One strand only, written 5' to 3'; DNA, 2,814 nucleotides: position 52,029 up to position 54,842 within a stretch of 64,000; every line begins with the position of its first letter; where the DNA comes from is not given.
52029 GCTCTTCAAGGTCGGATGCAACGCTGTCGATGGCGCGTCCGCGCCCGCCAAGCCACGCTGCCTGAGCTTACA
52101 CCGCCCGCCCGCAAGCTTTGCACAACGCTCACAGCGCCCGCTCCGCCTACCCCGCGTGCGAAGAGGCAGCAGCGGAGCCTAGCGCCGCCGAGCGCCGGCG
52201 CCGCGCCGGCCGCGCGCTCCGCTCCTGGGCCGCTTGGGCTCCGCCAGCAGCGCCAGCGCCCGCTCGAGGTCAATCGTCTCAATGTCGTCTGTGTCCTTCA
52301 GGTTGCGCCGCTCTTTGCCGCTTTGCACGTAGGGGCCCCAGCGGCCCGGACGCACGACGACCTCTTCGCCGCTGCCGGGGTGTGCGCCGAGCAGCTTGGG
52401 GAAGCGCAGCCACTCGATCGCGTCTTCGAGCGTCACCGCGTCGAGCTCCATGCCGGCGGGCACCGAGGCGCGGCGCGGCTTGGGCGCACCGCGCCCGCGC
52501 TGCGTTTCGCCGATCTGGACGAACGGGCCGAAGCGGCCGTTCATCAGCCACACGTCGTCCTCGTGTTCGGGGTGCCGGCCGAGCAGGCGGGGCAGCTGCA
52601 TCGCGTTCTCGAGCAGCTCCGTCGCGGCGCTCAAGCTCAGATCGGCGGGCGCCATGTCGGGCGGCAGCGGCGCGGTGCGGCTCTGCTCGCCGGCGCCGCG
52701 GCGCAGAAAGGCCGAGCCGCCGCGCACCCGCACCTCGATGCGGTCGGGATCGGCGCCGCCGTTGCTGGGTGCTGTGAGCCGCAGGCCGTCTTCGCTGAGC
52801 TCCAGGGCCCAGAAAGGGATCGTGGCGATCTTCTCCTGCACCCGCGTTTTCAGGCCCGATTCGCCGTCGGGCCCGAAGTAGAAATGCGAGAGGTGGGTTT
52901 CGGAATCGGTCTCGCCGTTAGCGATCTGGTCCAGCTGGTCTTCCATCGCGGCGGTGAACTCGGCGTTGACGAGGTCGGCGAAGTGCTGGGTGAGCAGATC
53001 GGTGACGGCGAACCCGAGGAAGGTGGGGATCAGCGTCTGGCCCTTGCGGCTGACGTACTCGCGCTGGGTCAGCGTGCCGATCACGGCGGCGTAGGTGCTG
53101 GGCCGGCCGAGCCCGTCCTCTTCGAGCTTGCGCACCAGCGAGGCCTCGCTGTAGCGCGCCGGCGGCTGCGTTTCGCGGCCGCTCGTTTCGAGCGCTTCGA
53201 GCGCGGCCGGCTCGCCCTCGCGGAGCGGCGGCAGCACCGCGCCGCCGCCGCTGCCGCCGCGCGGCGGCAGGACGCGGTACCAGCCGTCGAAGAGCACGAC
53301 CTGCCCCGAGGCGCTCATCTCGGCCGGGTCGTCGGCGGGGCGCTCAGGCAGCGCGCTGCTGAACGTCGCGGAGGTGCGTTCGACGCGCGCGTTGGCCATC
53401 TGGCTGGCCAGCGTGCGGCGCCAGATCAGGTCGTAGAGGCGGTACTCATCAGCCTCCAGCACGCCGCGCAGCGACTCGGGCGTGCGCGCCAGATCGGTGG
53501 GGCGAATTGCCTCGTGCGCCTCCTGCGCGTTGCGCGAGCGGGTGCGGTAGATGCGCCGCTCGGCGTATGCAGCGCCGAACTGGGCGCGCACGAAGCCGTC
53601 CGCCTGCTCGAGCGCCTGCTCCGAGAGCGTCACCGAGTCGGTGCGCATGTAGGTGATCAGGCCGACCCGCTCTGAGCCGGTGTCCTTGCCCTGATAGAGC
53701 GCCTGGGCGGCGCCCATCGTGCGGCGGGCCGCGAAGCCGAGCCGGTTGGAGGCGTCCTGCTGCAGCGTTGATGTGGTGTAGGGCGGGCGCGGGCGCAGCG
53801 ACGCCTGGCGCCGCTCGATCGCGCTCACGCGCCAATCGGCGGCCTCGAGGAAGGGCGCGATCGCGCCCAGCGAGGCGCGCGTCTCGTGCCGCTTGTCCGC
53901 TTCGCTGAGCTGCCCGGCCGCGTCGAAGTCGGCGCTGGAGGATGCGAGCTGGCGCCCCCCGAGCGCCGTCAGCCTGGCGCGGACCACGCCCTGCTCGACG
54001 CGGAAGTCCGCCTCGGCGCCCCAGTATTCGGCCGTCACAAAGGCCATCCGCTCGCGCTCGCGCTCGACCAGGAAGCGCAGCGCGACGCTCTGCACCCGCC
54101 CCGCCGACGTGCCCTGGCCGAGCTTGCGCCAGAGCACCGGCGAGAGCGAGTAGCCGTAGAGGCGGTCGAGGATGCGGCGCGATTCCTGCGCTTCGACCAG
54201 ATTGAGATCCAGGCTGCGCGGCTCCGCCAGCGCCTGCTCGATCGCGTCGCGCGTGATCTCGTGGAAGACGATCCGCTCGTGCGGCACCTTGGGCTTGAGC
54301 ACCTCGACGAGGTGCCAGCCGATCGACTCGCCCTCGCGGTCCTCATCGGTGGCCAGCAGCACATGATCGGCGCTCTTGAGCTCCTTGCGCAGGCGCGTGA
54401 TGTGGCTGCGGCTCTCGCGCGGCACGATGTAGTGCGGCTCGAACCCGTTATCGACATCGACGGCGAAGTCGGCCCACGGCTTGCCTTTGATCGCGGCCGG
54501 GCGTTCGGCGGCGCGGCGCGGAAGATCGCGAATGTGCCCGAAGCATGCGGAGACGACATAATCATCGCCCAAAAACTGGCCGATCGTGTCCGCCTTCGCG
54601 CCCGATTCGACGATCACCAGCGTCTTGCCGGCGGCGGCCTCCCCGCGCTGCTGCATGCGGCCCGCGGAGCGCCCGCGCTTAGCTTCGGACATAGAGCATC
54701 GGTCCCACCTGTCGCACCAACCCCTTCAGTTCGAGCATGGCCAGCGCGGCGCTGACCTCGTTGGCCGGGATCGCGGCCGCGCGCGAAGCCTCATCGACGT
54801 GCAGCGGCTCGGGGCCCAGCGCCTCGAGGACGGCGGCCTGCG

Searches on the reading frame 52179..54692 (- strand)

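Call 57: search_protein_families(library=pfam, proteins=[window:52179-54692:-], max_evalue=0.00001)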
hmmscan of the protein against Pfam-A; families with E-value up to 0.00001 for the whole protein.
window:52179-54692:- (837 aa): 3 families
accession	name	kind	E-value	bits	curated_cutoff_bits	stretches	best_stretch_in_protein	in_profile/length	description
PF01131.25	Topoisom_bac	-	1.6e-111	373.7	35.1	1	161-600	2-409/411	DNA topoisomerase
PF13368.11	Toprim_C_rpt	-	5.6e-35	119.5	22.3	2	771-824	1-54/57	Topoisomerase C-terminal repeat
PF01751.28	Toprim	-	7.5e-18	64.9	23.1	1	24-146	1-96/96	Toprim domain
